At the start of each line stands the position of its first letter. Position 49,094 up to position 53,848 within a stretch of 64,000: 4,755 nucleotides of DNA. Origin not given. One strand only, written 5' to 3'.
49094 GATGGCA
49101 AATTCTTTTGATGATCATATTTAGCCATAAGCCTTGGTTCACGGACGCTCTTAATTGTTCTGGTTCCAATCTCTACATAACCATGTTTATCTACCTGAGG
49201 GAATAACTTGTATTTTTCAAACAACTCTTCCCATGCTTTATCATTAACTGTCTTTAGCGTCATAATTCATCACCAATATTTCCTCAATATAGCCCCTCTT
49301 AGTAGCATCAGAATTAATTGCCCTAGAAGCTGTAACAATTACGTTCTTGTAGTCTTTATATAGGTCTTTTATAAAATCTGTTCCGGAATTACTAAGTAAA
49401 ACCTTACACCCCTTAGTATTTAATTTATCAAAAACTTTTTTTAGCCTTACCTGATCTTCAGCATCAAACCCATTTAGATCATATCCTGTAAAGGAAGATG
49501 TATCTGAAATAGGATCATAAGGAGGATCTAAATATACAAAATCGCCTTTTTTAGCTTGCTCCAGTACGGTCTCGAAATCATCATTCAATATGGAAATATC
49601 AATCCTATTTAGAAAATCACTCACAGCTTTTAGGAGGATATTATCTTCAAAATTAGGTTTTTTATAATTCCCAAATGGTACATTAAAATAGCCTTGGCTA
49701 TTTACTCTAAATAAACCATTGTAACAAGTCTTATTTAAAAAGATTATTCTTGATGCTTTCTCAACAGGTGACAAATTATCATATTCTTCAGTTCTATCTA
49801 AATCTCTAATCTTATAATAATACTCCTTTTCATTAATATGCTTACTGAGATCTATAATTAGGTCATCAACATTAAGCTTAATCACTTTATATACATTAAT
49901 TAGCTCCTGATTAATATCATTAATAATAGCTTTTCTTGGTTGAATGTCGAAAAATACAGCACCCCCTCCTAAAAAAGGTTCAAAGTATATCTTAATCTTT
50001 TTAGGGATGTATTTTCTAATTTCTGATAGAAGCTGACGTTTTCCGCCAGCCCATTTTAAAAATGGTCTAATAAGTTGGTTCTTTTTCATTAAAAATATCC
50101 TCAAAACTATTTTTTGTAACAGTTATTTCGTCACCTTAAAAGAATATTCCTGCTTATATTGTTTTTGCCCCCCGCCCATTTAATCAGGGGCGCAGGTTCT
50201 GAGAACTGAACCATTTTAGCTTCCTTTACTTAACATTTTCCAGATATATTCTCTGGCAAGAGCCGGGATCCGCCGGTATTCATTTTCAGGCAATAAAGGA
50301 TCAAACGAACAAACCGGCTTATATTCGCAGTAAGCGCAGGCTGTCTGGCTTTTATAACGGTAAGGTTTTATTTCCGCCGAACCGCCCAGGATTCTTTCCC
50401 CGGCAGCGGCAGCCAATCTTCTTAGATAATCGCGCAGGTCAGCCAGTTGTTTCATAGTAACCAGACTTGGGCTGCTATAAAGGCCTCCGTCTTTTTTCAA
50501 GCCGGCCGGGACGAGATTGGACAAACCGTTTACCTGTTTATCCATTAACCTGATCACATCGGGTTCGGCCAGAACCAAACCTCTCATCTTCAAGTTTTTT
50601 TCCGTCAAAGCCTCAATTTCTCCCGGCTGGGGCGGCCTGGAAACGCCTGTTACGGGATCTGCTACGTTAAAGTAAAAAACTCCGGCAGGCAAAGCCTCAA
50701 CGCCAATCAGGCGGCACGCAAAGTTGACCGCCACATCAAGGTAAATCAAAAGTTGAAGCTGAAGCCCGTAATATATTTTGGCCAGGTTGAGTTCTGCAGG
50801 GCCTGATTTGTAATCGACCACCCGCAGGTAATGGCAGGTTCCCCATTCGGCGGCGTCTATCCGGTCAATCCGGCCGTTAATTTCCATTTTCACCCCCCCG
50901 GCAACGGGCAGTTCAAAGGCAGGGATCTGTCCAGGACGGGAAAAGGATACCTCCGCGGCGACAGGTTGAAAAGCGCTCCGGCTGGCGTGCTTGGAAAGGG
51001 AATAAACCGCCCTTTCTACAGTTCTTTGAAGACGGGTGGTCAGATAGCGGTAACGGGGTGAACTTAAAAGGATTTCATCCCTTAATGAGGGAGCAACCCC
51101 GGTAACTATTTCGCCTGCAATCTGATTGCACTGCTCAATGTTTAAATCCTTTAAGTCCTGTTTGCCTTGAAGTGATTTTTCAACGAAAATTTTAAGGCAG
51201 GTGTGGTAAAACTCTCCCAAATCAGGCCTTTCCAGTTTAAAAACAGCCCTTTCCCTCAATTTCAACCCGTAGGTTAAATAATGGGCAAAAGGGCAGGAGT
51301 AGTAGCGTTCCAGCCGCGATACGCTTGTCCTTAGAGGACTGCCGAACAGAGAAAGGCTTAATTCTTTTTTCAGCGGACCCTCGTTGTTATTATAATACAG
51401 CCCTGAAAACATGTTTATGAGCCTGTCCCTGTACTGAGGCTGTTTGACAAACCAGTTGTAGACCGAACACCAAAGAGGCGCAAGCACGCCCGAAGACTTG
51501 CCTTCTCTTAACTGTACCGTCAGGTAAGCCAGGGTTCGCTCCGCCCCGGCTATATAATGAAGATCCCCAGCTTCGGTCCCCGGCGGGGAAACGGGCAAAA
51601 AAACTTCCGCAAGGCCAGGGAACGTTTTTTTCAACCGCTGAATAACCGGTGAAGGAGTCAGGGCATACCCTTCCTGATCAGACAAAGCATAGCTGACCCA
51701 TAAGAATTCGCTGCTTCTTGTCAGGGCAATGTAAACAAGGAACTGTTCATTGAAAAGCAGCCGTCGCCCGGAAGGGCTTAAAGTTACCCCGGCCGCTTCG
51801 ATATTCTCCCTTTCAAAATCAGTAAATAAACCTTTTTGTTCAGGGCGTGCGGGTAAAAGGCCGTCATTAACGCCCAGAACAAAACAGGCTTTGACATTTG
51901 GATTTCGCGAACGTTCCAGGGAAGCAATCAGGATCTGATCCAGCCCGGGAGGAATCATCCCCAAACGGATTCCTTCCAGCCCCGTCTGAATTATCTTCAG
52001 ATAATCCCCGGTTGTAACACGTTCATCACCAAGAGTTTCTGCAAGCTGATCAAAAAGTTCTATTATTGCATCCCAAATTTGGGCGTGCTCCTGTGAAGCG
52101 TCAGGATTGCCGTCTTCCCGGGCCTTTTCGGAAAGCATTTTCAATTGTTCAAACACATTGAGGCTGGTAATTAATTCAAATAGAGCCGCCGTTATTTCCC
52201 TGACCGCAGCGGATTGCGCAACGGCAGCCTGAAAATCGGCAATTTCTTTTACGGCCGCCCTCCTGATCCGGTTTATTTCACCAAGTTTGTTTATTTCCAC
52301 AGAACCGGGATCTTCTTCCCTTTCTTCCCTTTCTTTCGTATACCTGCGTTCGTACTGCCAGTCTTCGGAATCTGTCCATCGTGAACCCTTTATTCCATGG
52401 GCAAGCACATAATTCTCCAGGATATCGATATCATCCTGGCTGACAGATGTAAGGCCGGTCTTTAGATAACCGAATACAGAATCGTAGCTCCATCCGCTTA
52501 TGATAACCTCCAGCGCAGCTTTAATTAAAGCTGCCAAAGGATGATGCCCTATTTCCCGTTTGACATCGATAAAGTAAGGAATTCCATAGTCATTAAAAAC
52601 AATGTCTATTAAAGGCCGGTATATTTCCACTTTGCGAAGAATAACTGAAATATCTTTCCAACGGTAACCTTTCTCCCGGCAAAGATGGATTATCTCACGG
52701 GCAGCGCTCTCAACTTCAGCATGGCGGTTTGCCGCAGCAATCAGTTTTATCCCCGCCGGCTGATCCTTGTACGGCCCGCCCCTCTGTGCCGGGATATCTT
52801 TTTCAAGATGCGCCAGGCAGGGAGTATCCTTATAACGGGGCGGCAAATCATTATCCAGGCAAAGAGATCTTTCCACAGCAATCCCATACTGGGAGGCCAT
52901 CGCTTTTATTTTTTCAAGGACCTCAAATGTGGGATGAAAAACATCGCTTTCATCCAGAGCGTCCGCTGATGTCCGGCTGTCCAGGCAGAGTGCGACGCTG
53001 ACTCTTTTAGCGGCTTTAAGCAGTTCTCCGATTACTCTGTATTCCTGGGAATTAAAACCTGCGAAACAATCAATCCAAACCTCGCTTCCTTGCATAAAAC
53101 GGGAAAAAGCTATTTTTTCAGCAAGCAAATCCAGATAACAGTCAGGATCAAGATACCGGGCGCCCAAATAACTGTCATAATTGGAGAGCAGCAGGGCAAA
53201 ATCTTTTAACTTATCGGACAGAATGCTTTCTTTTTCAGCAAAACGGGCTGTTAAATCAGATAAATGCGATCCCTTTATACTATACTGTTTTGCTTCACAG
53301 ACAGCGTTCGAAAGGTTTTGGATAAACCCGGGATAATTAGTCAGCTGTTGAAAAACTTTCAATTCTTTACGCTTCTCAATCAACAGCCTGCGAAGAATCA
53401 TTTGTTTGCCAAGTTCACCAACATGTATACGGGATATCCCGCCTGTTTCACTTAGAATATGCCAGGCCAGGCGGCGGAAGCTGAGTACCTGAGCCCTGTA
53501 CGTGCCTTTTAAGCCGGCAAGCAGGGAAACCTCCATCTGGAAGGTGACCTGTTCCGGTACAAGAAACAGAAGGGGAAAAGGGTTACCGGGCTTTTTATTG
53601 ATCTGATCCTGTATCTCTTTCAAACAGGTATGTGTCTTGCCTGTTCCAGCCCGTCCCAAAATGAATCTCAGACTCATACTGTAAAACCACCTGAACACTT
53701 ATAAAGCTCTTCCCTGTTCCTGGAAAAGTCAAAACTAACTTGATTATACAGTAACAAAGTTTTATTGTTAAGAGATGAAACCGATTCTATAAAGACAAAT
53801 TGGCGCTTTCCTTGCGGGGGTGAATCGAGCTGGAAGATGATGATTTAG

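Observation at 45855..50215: addB and addA are split by a 4.3-kb, four-gene accessory insertion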

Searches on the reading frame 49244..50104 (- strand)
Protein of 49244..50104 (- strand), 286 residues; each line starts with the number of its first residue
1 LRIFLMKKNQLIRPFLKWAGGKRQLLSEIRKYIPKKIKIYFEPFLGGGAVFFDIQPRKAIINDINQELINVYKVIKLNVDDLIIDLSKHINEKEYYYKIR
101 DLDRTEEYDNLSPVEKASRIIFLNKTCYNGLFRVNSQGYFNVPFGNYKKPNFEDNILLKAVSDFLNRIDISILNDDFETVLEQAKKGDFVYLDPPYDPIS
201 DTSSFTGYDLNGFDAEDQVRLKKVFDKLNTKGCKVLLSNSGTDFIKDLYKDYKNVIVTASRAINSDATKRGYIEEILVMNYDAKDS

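Call 4: search_protein_families(library=pfam, proteins=[window:49244-50104:-], max_evalue=0.01)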
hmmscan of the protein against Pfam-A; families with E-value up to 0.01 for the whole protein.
window:49244-50104:- (286 aa): 1 family
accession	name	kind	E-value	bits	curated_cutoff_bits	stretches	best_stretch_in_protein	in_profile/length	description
PF02086.21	MethyltransfD12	-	7.4e-72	242.5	22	1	18-262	1-252/253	D12 class N6 adenine-specific DNA methyltransferase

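Call 5: search_protein_families(library=padloc, proteins=[window:49244-50104:-], max_evalue=0.01)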
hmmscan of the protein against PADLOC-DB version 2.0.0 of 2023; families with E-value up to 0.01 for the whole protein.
window:49244-50104:- (286 aa): 22 families
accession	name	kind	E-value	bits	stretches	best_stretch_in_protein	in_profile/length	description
PDLC03294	MTase_II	-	2.4e-106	353.3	1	11-281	3-271/272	Type II methyltransferase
PDLC03735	oMTase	-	8.9e-104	344.9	1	6-282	1-283/284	orphan methyltransferase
PDLC03261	MTase_II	-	1.6e-76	256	1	9-271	21-278/643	Type II methyltransferase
PDLC03729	oMTase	-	8.8e-72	239.9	1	13-281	5-269/275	orphan methyltransferase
PDLC03266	MTase_II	-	3.6e-64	215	1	5-278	7-281/285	Type II methyltransferase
PDLC03247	MTase_II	-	2e-34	117.1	1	13-284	3-268/282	Type II methyltransferase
PDLC03344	MTase_II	-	3.8e-34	115.7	1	12-152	3-145/154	Type II methyltransferase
PDLC03383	MTase_II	-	6.4e-33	112.5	1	6-284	12-316/318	Type II methyltransferase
PDLC03264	MTase_II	-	4.1e-31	106.4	1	4-282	3-284/306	Type II methyltransferase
PDLC03287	MTase_II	-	3.1e-26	90.3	1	6-284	357-644/646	Type II methyltransferase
PDLC03302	MTase_II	-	4.5e-24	83.1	1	12-255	359-599/626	Type II methyltransferase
PDLC03349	MTase_II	-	5.2e-20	69.8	2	94-226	172-303/374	Type II methyltransferase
PDLC03253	MTase_II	-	3.9e-18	64.1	1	12-200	3-184/253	Type II methyltransferase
PDLC03290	MTase_II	-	6.1e-18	63.1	1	14-241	6-238/292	Type II methyltransferase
PDLC03717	oMTase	-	1.9e-16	58.3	1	12-283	2-268/285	orphan methyltransferase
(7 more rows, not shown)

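Call 6: search_protein_families(library=ncbifam, proteins=[window:49244-50104:-], max_evalue=0.01)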
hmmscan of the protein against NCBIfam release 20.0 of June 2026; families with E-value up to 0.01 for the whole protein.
window:49244-50104:- (286 aa): 2 families
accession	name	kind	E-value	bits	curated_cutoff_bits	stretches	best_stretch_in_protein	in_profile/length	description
TIGR00571.1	dam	subfamily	8.2e-94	314.2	114.85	1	12-280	1-267/267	Dam family site-specific DNA-(adenine-N6)-methyltransferase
NF008152.0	PRK10904.1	equivalog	9.4e-60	202.3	441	1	6-279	1-267/271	adenine-specific DNA-methyltransferase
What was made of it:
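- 49244..50089 (-): Dam-family (DpnM-like) N6-adenine DNA methyltransferase, 281 aa. An alternative TTG start lies at 50104. PF02086 7e-72; TIGR00571 at 314 bits, above its cut-off; PADLOC MTase_II 2e-106 (calls 4-6).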

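Call 64: search_solved_structures(query=window:49244-50089:-, max_evalue=0.00001)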
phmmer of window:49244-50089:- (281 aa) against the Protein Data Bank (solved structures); distinct sequences matched with E-value up to 0.00001: 10.
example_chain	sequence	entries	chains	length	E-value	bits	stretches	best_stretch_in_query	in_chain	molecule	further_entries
2dpm_A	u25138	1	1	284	9.8e-82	277.6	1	5-277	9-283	PROTEIN (ADENINE-SPECIFIC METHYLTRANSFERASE DPNII 1)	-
4gol_D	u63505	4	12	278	2.6e-45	158.1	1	2-274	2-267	DNA adenine methylase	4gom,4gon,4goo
2g1p_A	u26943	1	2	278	2.6e-45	158.1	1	2-274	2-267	DNA adenine methylase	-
4gbe_D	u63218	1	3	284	2.6e-45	158.1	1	2-274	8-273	DNA adenine methylase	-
2ore_D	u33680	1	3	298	3.1e-45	157.9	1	2-274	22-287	DNA adenine methylase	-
4rtj_A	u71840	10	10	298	3.1e-45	157.8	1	2-274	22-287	DNA adenine methylase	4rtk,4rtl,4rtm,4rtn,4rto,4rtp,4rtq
7m6b_B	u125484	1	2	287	3.5e-13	52.7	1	7-198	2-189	Site-specific DNA-methyltransferase (adenine-specific)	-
1yfj_A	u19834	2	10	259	7.2e-12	48.4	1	12-235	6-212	DNA adenine methylase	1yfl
1yf3_A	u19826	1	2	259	1.4e-11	47.5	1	12-235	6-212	DNA adenine methylase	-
1q0s_A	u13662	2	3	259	4.1e-11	46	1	12-234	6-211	DNA adenine methylase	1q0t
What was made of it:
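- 49244..50089 (-): Best solved relative is DpnM 2dpm at 1e-81, then E. coli Dam (call 64).
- Closest known: DpnII / MboI-type GATC R-M systems with Dam-family methylases. Same: The methylase is closest to DpnM among solved structures (1e-81) and passes the TIGR00571 cut-off (calls 6, 64).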

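Call 70: search_protein_families(library=phrogs, proteins=[window:49244-50089:-], max_evalue=0.001)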
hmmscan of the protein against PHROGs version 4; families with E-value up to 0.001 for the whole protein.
window:49244-50089:- (281 aa): 6 families
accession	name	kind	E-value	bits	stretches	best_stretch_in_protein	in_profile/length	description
phrog_56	-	other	6.6e-81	274.5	1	1-279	55-326/647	DNA methyltransferase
phrog_26700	-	unknown function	7e-56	190.9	1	7-278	6-278/552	-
phrog_116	-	other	3.7e-50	172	1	5-272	508-774/779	DNA methyltransferase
phrog_1996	-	other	3.3e-21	76.8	1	143-278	14-143/150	DNA methyltransferase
phrog_23217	-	unknown function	2.3e-08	35.2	1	8-115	4-106/109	-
phrog_13242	-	unknown function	0.00042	20.4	1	15-192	33-198/450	-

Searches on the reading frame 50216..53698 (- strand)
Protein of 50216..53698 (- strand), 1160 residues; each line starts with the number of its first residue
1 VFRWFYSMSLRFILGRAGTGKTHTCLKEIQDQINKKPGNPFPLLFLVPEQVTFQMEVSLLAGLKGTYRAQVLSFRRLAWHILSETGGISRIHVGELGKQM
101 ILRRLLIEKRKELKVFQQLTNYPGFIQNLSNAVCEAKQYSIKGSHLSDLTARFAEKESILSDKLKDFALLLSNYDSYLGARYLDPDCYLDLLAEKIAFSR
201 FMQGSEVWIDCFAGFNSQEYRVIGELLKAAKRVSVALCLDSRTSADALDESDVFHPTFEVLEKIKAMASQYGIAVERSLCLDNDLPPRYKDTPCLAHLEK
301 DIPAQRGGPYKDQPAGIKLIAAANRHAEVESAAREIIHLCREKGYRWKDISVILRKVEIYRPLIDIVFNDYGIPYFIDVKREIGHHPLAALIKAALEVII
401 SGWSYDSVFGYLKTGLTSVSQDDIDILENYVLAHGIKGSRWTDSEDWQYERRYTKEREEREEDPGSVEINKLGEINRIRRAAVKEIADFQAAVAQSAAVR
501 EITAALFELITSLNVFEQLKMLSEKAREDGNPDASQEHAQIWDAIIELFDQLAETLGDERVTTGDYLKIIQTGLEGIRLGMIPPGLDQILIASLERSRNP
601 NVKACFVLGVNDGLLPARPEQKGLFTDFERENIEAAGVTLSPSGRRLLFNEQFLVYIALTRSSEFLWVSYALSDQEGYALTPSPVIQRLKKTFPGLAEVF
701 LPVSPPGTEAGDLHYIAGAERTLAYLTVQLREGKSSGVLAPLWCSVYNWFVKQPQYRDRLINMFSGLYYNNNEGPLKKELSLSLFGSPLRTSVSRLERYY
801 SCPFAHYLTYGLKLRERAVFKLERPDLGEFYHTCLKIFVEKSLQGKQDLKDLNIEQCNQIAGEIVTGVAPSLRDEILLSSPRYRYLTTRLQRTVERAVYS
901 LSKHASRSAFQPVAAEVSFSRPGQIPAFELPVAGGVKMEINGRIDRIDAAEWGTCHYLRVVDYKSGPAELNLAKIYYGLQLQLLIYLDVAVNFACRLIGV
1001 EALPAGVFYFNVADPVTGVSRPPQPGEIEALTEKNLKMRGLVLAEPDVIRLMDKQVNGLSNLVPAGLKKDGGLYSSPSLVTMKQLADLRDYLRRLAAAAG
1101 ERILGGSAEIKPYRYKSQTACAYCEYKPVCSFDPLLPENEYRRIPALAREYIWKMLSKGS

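Call 4: search_protein_families(library=pfam, proteins=[window:50216-53698:-], max_evalue=0.01)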
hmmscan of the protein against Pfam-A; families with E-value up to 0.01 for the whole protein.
window:50216-53698:- (1160 aa): 3 families
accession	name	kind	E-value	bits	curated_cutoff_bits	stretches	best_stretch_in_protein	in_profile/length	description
PF21445.3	ADDB_N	-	2e-92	309.9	26.6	1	12-299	1-290/290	ADDB, N-terminal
PF12705.13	PDDEXK_1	-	1.5e-44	153.2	22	1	791-1130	2-246/247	PD-(D/E)XK nuclease superfamily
PF13361.12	UvrD_C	-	5e-07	29.9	25.6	1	316-671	41-348/350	UvrD-like helicase C-terminal domain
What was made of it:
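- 50216..53677 (-): addB (AddB helicase-nuclease subunit). An alternative GTG start lies at 53698. Pfam ADDB_N 2e-92 and PDDEXK_1 1.5e-44 (call 4).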
